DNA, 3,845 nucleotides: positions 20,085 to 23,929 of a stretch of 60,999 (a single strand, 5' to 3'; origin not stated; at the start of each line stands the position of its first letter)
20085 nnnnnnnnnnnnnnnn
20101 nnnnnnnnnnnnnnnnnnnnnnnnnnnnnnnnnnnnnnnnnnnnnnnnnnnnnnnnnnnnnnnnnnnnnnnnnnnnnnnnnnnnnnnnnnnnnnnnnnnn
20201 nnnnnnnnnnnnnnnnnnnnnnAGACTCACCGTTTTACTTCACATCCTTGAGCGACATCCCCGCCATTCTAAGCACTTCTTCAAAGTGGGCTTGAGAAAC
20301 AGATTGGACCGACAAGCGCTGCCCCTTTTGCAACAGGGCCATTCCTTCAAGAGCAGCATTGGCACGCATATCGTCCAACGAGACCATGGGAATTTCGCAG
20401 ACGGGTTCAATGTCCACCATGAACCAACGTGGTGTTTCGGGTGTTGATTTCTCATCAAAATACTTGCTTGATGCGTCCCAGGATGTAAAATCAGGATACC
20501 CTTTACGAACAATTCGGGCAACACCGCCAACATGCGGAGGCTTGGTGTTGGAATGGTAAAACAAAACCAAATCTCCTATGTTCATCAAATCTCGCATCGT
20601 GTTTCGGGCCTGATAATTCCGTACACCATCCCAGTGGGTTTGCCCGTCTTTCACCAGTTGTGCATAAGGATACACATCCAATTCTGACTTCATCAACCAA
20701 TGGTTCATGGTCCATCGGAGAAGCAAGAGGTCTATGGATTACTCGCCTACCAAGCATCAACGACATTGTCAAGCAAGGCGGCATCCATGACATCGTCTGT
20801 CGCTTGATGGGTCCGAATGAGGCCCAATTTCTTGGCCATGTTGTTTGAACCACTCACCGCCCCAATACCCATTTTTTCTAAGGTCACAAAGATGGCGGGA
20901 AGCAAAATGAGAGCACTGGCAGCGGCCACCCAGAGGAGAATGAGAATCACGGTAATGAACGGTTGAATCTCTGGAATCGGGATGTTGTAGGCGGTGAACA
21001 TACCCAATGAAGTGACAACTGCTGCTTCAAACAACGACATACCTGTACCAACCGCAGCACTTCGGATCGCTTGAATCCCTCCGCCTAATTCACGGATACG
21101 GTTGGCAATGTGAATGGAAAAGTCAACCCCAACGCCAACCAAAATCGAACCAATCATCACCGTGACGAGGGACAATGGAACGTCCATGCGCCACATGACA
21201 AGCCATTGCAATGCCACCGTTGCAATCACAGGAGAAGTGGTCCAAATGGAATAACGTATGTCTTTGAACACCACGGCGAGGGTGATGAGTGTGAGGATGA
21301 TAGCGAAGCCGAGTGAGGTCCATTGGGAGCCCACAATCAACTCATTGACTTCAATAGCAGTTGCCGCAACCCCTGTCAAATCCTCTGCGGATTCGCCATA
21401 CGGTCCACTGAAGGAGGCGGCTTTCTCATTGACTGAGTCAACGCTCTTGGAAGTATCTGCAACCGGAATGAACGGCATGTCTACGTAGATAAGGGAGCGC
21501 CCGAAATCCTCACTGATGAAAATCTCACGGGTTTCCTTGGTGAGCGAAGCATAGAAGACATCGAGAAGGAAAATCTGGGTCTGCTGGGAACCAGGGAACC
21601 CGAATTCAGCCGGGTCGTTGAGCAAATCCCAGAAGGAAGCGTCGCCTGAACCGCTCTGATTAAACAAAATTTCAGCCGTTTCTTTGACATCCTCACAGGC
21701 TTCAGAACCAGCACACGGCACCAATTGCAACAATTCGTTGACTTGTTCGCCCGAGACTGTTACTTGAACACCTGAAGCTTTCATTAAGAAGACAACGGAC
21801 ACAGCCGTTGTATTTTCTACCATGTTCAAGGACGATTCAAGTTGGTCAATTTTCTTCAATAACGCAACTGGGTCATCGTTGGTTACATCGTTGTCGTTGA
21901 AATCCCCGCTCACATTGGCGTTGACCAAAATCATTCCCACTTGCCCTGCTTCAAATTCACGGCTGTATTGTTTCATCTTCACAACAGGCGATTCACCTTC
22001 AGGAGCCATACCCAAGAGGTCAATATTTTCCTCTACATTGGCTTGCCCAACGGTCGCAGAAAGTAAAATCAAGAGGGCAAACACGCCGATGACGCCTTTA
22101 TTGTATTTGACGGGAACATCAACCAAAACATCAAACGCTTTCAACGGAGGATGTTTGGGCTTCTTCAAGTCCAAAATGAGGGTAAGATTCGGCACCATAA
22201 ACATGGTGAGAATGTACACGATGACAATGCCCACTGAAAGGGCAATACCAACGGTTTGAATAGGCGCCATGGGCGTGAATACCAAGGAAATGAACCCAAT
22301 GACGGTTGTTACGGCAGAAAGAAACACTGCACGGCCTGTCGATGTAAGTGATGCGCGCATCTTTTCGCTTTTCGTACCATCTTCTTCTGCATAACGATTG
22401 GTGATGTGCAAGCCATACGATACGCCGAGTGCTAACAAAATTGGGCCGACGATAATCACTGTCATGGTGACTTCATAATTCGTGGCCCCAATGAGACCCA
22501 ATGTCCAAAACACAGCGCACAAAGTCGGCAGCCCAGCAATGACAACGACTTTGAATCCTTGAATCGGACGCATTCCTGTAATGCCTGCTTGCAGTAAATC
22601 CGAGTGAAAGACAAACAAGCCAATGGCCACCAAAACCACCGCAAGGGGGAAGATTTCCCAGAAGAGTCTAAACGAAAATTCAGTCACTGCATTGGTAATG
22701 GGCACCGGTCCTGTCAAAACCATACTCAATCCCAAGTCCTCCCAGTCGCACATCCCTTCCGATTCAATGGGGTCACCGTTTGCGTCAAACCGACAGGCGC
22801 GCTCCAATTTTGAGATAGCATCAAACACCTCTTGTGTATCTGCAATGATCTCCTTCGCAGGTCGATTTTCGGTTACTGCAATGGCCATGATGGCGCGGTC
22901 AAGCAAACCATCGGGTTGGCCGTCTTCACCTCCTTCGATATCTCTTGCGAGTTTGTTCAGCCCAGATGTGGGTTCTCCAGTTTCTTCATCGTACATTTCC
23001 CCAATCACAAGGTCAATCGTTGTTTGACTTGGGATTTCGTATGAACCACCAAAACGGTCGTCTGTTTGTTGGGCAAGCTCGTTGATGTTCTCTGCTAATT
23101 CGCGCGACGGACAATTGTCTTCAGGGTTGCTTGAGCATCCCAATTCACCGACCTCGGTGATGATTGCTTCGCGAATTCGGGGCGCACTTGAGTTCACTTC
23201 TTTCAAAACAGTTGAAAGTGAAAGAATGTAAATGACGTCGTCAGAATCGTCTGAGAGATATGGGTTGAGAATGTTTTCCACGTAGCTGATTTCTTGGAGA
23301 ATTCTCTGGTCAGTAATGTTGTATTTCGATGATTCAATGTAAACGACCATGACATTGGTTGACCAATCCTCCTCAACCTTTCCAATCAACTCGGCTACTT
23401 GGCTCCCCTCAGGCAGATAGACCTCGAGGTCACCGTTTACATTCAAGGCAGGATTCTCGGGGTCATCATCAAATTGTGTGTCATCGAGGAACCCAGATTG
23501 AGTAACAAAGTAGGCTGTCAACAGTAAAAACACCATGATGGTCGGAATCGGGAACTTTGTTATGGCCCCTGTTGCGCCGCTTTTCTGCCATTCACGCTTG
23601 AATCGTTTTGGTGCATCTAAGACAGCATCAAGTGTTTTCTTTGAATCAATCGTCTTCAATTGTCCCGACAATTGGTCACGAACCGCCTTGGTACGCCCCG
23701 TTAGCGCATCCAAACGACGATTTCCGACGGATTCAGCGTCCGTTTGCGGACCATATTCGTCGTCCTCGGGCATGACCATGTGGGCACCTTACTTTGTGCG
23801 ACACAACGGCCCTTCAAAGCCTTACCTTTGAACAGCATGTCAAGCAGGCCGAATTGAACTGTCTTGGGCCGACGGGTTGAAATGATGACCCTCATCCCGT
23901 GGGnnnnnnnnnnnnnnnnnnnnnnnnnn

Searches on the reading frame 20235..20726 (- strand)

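Call 61: search_protein_families(library=pfam, proteins=[window:20235-20726:-], max_evalue=0.00001)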
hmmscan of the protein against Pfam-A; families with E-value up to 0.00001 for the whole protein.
window:20235-20726:- (163 aa): 1 family
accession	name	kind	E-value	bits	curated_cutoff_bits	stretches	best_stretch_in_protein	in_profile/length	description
PF01878.24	EVE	-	7.8e-48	162.6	23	1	8-154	1-145/145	EVE domain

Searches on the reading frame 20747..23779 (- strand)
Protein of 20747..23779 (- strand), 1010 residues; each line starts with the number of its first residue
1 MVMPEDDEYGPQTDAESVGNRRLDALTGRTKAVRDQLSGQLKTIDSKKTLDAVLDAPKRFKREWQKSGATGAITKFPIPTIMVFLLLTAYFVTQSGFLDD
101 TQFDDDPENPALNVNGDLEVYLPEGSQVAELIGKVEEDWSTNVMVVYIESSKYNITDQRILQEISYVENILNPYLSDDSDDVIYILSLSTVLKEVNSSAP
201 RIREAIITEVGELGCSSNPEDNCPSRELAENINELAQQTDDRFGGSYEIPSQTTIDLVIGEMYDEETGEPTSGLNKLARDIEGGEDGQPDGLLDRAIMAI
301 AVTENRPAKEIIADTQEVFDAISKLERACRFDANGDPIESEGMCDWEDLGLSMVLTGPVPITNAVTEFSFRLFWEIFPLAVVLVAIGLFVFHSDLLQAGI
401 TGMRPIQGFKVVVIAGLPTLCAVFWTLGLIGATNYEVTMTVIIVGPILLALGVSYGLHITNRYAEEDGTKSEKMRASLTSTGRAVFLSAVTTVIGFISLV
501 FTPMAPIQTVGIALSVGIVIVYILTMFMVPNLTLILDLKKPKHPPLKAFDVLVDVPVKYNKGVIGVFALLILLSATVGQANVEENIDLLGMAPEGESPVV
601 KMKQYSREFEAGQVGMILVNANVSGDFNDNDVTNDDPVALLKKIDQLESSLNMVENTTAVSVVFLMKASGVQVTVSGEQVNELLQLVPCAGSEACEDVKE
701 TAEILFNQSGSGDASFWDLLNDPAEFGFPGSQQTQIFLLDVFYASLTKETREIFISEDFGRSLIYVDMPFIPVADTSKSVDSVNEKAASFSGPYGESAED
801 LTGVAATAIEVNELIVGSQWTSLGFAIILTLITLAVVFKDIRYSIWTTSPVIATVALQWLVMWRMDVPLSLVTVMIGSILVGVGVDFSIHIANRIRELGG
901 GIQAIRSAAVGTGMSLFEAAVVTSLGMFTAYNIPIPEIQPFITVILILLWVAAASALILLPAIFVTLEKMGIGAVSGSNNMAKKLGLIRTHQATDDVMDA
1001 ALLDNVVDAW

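Call 61: search_protein_families(library=pfam, proteins=[window:20747-23779:-], max_evalue=0.00001)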
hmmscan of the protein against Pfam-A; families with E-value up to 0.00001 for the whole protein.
window:20747-23779:- (1010 aa): 2 families
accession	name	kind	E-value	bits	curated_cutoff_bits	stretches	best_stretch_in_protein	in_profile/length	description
PF03176.21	MMPL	-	1.2e-20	74.2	20.5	2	354-536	126-302/333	MMPL family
PF12349.14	Sterol-sensing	-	1.1e-06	29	22.3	1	414-530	11-130/153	Sterol-sensing domain of SREBP cleavage-activation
